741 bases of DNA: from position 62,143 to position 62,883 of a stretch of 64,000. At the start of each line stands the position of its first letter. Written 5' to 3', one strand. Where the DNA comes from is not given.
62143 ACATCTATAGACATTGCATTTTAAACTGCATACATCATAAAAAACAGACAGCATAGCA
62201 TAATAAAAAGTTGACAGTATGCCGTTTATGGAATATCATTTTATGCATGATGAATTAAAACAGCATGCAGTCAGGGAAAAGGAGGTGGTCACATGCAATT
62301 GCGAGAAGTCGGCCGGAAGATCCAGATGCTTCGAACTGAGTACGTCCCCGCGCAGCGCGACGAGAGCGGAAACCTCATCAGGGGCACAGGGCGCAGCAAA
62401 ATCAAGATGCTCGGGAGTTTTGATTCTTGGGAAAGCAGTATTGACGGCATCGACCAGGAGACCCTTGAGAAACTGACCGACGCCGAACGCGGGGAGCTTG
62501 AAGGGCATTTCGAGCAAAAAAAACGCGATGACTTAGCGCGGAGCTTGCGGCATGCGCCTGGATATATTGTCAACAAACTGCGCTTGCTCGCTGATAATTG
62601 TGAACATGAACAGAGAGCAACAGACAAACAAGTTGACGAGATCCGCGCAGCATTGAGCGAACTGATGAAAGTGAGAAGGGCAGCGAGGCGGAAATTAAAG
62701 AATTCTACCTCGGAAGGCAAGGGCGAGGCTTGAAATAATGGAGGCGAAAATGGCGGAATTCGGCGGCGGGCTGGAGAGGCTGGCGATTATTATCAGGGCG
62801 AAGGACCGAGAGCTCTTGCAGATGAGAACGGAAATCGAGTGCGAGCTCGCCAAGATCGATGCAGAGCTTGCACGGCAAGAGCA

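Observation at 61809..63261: Two-gene cassette bracketed by about 85-bp structured inverted repeats containing a G-quadruplex motif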

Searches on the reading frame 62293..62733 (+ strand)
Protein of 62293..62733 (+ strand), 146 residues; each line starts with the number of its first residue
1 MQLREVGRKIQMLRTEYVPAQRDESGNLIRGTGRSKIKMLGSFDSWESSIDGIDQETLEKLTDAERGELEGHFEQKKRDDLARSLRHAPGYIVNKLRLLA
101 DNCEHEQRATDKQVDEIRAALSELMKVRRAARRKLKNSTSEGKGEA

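Call 12: search_protein_families(library=pfam, proteins=[window:62293-62733:+], max_evalue=0.01)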
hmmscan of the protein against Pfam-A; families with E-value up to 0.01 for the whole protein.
window:62293-62733:+ (146 aa): 0 families

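Call 13: search_protein_families(library=phrogs, proteins=[window:62293-62733:+], max_evalue=0.01)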
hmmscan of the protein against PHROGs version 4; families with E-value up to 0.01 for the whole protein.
window:62293-62733:+ (146 aa): 0 families

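Call 14: find_encoding_contigs(protein=window:62293-62733:+, flank=10000, max_places=10)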
Protein window:62293-62733:+ (146 aa): 1 contig read that carries it; 1 place shown.
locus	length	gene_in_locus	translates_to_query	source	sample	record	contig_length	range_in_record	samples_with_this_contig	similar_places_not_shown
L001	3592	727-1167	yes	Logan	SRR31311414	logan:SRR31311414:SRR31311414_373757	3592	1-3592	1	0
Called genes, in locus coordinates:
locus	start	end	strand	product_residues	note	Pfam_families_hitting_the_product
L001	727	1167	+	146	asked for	-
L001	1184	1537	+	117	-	-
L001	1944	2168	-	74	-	-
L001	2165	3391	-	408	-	PF13356:Arm-DNA-bind_3, PF22022:Phage_int_M, PF00589:Phage_integrase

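Call 18: find_homologous_proteins(query=window:62293-62733:+, max_evalue=0.001)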
Query window:62293-62733:+ (146 aa): 3 proteins with E <= 0.001 among 909 candidates.
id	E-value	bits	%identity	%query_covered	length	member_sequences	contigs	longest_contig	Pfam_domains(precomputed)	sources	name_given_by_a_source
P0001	3.0e-87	307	100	100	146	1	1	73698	-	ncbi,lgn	-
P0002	9.1e-36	141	56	92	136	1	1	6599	-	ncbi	ncbi:MAG: hypothetical protein ACYDAI_19240 [Trichloromonadaceae bacterium]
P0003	4.3e-28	116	48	93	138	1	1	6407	-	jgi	-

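Call 19: find_encoding_contigs(protein=P0002, flank=10000)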
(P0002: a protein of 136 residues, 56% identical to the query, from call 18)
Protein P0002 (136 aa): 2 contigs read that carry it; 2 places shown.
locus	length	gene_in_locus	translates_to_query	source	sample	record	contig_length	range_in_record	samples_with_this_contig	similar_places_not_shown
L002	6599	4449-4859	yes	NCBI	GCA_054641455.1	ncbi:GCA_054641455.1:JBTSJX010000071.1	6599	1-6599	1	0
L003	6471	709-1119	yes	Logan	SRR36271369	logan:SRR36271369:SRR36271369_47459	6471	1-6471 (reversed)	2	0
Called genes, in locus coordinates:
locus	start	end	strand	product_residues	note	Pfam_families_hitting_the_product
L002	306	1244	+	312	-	PF13154:DUF3991, PF01751:Toprim (weak), PF13155:Toprim_2, PF13362:Toprim_3 (weak), PF13662:Toprim_4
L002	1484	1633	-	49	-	-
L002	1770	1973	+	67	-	-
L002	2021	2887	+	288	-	PF13481:AAA_25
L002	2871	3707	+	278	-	PF06504:RepC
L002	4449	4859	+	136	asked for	-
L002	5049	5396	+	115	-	PF21983:NikA-like, PF05713:MobC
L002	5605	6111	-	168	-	-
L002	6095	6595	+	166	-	-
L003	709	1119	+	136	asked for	-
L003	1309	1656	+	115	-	PF21983:NikA-like, PF05713:MobC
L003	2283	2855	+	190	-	-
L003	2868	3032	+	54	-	-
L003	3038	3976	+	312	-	PF13154:DUF3991, PF01751:Toprim (weak), PF13155:Toprim_2, PF13362:Toprim_3 (weak), PF13662:Toprim_4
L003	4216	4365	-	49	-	-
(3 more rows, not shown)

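Call 20: find_encoding_contigs(protein=P0003, flank=10000)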
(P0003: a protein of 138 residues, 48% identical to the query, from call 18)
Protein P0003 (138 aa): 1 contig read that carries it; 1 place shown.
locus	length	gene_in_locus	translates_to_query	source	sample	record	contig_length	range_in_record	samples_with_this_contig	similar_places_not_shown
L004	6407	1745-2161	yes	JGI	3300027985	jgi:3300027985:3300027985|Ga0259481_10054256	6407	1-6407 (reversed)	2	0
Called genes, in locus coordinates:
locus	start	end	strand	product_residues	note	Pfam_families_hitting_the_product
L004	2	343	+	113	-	?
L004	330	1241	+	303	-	PF06504:RepC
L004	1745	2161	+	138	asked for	-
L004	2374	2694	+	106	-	-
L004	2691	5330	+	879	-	PF03432:Relaxase, PF18821:LPD7 (weak), PF16793:RepB_primase, PF22448:RepB_primase_C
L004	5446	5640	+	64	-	PF21983:NikA-like (weak)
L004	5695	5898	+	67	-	-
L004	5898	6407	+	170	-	?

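Call 21: list_cluster_members(proteins=[P0001, P0002, P0003])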
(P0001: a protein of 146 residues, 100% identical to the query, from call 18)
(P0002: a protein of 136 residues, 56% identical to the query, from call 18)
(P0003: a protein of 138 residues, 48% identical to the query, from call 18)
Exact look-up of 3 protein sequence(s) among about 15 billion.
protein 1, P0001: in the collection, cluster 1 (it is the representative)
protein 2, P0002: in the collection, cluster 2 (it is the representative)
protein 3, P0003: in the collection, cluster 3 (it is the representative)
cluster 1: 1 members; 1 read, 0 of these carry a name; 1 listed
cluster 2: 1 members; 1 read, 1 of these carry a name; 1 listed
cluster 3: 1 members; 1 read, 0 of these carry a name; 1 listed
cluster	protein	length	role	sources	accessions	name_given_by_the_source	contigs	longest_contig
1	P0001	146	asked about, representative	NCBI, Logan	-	-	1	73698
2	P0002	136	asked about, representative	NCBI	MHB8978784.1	MAG: hypothetical protein ACYDAI_19240 [Trichloromonadaceae bacterium]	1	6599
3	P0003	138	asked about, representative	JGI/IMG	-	-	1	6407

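Call 44: search_protein_representatives(alignment_id=A2)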
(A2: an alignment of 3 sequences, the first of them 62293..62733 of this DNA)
Query: 3 sequences, 139 profile positions. Proteins with E-value up to 0.001 (for the whole library): 99; up to 1e-10: 20; up to 1e-30: 4. The best 99 are listed.
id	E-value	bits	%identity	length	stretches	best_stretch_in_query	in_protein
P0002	3.4e-66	237.6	-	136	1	1-135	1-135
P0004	1.2e-41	158.1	-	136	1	1-134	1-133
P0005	9.6e-36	138.9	-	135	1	1-135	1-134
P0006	1.7e-31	125.2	-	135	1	1-135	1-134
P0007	1.1e-24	103.1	-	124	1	1-135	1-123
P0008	1.4e-23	99.5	-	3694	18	43-113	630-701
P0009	1.5e-20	89.8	-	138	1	1-136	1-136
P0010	1.9e-18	82.9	-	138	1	1-138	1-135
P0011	6.0e-17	78.1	-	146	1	1-136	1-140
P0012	3.9e-16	75.4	-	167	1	1-130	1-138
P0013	5.8e-16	74.8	-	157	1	1-104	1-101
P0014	3.4e-15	72.4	-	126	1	1-137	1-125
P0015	3.8e-15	72.2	-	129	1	13-131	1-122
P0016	6.8e-15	71.4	-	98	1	39-135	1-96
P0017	1.1e-14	70.7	-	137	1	1-133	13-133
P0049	5.2e-06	42.6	-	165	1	1-135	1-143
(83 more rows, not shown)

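Call 46: search_protein_families(library=pfam, alignment_id=A3, max_evalue=0.01)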
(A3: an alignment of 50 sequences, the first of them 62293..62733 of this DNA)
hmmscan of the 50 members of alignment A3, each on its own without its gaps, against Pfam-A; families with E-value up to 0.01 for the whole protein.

A. member 1, window:62293-62733:+ (146 aa): 0 families

B. families by the number of members that match (of 50 scanned): 6 families
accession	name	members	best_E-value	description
PF14331.11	IcmF-related_N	1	0.0011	IcmF-related N-terminal domain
PF24580.1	DUF7607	1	0.0028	Domain of unknown function (DUF7607)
PF01984.25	dsDNA_bind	1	0.0046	Double-stranded DNA-binding domain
PF14848.11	HU-DNA_bdg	1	0.0053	DNA-binding domain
PF18653.6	Arcadin_1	1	0.006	Arcadin 1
PF04961.17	FTCD_C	1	0.0083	Formiminotransferase-cyclodeaminase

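Call 48: search_solved_structures(query=A3, max_evalue=1)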
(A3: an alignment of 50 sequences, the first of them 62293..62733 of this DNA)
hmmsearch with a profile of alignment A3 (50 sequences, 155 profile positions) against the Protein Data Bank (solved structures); distinct sequences matched with E-value up to 1: 13.
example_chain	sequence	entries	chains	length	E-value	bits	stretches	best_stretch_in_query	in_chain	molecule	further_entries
1nze_A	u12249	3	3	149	0.062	16.5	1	56-136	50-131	Oxygen-evolving enhancer protein 3 | Oxygen-evolving enhancer protein 3, chloroplastic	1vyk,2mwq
5cwb_A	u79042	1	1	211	0.072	16.3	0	85-125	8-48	Designed helical repeat protein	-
4nkn_A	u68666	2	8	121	0.15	15.3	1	58-125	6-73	COMM domain-containing protein 9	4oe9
3jcu_Q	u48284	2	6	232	0.17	15.1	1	56-135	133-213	Oxygen-evolving enhancer protein 3, chloroplastic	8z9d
7y8r_R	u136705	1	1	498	0.19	14.9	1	58-116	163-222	PHD finger protein 10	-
7vdv_R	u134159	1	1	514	0.21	14.8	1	58-116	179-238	PHD finger protein 10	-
8f2r_I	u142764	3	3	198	0.28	14.4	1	59-125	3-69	COMM domain-containing protein 9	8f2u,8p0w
7dko_A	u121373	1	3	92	0.39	13.9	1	109-143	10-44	de novo designed protein AM2M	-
3csx_A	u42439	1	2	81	0.41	13.9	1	78-130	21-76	Putative uncharacterized protein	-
7mwr_B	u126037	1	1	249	0.53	13.5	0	85-125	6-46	LHD101B4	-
6nz1_A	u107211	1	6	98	0.56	13.4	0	87-128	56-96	Design construct XXA_GVDQ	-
7y9n_A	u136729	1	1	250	0.58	13.4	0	75-124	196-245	Spike protein S2',5HB-H2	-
8x6g_H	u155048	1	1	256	0.69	13.1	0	66-108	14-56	RNA polymerase sigma factor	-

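Call 55: find_related_loci(query=A2, collection=metagenome_contigs, flank=4000)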
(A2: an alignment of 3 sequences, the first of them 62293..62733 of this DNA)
Query A2 (146 aa) in metagenome_contigs; peptide patterns used: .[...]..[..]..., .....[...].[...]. (x = any residue, [..] = any of these).
307 stretches matched a pattern, but none encodes a relative of the query by tblastn (E <= 1e-3).

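Call 56: find_homologous_proteins(query=A4, max_evalue=0.00001)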
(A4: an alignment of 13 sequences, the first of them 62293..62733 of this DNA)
Query A4 (13 sequences) (146 aa, profile of the alignment): 21 proteins with E <= 0.00001 among 4164 candidates.
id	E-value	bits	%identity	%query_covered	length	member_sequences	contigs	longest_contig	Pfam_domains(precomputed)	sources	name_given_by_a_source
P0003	2.7e-50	188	48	93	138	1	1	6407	-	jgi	-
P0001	4.5e-48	181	100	100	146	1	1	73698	-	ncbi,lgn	-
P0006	2.1e-47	179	37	92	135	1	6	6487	-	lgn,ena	-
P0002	4.6e-46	174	56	92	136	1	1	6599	-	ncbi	ncbi:MAG: hypothetical protein ACYDAI_19240 [Trichloromonadaceae bacterium]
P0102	5.4e-43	164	43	88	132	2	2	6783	-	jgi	jgi:DNA-directed RNA polymerase subunit F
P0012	8.9e-42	160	31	100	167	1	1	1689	-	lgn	-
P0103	2.1e-41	159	43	88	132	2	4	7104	-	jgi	jgi:DNA-directed RNA polymerase subunit F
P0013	2.1e-40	156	46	55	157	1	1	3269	-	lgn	-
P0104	2.4e-39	152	32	86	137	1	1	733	-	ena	-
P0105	2.9e-39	152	46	55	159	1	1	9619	-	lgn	-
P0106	6.4e-39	151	34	92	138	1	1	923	-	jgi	-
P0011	2.6e-38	149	29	92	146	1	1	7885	-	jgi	-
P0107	5.2e-38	148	45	58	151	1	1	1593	-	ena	-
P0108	1.0e-37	147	49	55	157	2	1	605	-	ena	-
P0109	1.1e-35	141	38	63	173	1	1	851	-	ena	-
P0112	2.0e-13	68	21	56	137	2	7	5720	-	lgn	-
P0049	2.2e-12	65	29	98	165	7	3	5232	-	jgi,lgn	jgi:hypothetical protein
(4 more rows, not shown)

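Call 57: find_encoding_contigs(protein=P0006, flank=10000, max_places=2)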
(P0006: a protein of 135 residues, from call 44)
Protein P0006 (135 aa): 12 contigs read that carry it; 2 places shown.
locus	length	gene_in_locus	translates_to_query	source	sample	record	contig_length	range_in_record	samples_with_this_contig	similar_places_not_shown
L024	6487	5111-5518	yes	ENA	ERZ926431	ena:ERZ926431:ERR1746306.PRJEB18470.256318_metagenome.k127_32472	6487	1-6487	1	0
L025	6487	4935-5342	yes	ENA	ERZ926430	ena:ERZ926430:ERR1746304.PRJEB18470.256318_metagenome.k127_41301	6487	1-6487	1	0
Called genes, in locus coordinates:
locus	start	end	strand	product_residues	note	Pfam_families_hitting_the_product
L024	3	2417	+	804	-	?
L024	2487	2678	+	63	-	-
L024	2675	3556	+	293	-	PF13481:AAA_25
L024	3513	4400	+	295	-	PF06504:RepC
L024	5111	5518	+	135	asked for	-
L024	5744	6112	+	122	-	PF21983:NikA-like (weak)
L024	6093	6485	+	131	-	?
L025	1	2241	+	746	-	?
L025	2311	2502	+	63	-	-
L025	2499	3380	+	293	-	PF13481:AAA_25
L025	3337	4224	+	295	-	PF06504:RepC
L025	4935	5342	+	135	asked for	-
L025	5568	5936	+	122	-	PF21983:NikA-like (weak)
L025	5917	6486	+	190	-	?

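Call 58: find_encoding_contigs(protein=P0103, flank=10000, max_places=2)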
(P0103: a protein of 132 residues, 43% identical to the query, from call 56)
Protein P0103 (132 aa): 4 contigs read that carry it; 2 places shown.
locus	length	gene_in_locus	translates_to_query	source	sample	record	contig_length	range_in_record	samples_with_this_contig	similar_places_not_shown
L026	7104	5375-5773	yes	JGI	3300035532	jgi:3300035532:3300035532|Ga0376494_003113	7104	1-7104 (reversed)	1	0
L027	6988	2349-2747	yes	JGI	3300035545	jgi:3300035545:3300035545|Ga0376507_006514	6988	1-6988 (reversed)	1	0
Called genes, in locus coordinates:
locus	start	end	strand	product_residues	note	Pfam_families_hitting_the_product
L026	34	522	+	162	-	-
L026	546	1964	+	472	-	PF13154:DUF3991, PF13662:Toprim_4, PF13155:Toprim_2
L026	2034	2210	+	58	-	-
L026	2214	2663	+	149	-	-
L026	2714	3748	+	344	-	PF13481:AAA_25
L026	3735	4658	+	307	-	PF06504:RepC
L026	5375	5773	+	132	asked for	-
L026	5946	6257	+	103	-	PF21983:NikA-like, PF05713:MobC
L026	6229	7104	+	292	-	?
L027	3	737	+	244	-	?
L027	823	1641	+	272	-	PF06504:RepC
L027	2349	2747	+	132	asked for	-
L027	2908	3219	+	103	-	PF21983:NikA-like, PF05713:MobC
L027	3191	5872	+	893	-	PF03432:Relaxase, PF13154:DUF3991, PF13155:Toprim_2, PF13662:Toprim_4 (weak)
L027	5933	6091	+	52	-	-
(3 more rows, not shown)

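Call 59: find_encoding_contigs(protein=P0105, flank=10000, max_places=2)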
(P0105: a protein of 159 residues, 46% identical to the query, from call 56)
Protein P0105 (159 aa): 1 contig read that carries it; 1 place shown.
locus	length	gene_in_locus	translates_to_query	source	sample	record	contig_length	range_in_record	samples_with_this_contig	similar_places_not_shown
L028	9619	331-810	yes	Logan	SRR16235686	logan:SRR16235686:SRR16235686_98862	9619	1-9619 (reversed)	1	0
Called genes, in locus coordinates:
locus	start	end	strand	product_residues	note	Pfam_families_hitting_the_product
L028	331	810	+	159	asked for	-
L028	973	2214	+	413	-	PF07591:PT-HINT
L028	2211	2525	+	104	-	PF15580:Imm53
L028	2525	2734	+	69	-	-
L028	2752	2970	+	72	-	-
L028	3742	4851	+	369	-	PF23657:DUF7151, PF13365:Trypsin_2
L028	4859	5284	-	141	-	-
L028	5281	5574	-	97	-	-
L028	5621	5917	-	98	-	PF00216:Bac_DNA_binding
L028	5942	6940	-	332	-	PF16793:RepB_primase, PF22448:RepB_primase_C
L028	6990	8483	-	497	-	PF01637:ATPase_2, PF13191:AAA_16 (weak)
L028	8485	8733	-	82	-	-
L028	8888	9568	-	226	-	-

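Call 60: find_encoding_contigs(protein=P0011, flank=10000, max_places=2)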
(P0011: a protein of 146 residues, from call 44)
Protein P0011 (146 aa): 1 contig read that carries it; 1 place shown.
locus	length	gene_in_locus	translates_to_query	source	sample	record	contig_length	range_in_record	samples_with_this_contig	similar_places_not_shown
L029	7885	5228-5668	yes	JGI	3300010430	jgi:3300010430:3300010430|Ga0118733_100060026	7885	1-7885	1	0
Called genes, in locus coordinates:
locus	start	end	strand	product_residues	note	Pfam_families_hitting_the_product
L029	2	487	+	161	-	?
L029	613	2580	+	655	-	-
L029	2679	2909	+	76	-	-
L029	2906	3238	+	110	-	-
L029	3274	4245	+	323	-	-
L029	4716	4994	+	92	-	-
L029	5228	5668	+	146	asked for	-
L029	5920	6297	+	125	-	-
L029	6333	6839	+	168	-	-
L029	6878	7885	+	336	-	?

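Call 63: predict_structure(alignment_id=A3)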
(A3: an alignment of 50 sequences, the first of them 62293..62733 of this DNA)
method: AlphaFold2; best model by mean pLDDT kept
length: 146 residues; sequences in the alignment: 50
mean_pLDDT: 95.8   pTM: 0.76
mean pLDDT of the five models: 95.8, 95.7, 95.3, 95.2, 94.9
residues with pLDDT >= 90: 133; 70-90: 12; 50-70: 1; < 50: 0
segments of 3 or more residues with pLDDT < 50: none
pLDDT, mean of each block of 10 residues (from residue 1): 98 98 98 98 98 98 98 97 97 96 85 96 98 95 81
secondary structure, 60 per line:
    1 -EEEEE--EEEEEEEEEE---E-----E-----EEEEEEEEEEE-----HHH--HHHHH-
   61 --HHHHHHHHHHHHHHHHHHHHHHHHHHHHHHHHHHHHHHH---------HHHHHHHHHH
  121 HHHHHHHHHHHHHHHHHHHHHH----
elements in order: E2-6 E9-18 E34-44 H55-59 H63-101 H111-142

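Call 71: find_encoding_contigs(protein=P0049, flank=10000, max_places=3)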
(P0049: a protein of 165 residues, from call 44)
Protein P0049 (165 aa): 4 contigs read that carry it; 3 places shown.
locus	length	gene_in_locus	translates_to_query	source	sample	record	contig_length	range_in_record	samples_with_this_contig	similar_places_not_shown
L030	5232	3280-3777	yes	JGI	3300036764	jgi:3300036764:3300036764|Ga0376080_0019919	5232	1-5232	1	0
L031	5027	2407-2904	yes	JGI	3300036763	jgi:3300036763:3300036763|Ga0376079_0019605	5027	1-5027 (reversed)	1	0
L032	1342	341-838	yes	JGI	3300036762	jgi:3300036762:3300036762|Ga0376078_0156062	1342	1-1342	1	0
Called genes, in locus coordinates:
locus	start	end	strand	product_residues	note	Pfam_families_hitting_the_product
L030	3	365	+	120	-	?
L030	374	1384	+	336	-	PF13362:Toprim_3 (weak), PF13155:Toprim_2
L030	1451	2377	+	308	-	PF07042:TrfA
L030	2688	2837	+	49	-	-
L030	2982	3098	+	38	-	-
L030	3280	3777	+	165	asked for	-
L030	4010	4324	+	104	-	PF21983:NikA-like, PF05713:MobC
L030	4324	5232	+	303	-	?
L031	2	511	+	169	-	?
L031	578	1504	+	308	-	PF07042:TrfA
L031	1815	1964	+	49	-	-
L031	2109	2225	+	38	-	-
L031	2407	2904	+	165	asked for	-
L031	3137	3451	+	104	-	PF21983:NikA-like, PF05713:MobC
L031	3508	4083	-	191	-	-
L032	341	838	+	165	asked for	-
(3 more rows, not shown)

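Call 72: find_encoding_contigs(protein=P0112, flank=10000, max_places=3)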
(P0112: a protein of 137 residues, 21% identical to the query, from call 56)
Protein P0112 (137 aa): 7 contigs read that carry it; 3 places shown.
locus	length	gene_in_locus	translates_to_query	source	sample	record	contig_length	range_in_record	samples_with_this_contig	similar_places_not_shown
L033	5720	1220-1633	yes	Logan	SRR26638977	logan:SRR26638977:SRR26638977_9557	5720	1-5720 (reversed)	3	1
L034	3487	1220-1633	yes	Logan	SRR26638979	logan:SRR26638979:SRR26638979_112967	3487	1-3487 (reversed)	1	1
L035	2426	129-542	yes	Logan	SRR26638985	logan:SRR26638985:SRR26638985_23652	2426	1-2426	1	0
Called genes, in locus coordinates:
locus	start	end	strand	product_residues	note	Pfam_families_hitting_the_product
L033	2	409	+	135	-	?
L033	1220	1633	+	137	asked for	-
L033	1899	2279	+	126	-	-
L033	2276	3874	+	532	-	PF03432:Relaxase, PF18821:LPD7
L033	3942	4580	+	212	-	PF01656:CbiA (weak), PF13614:AAA_31 (weak)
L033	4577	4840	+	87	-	-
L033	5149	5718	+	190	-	?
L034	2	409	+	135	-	?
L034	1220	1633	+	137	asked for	-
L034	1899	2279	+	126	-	-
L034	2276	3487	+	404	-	?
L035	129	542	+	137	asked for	-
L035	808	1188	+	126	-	-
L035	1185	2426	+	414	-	?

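Call 84: search_dna_similar(query=window:62293-62733:+, collection=plasmids, mode=protein, max_evalue=0.001, max_rows=25)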
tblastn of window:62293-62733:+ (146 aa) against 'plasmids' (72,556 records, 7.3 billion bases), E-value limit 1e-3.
No match.

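Call 85: search_dna_similar(query=P0006, collection=plasmids, mode=protein, max_evalue=0.01, max_rows=25)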
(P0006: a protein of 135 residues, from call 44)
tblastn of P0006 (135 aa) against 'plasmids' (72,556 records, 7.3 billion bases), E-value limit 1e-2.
No match.
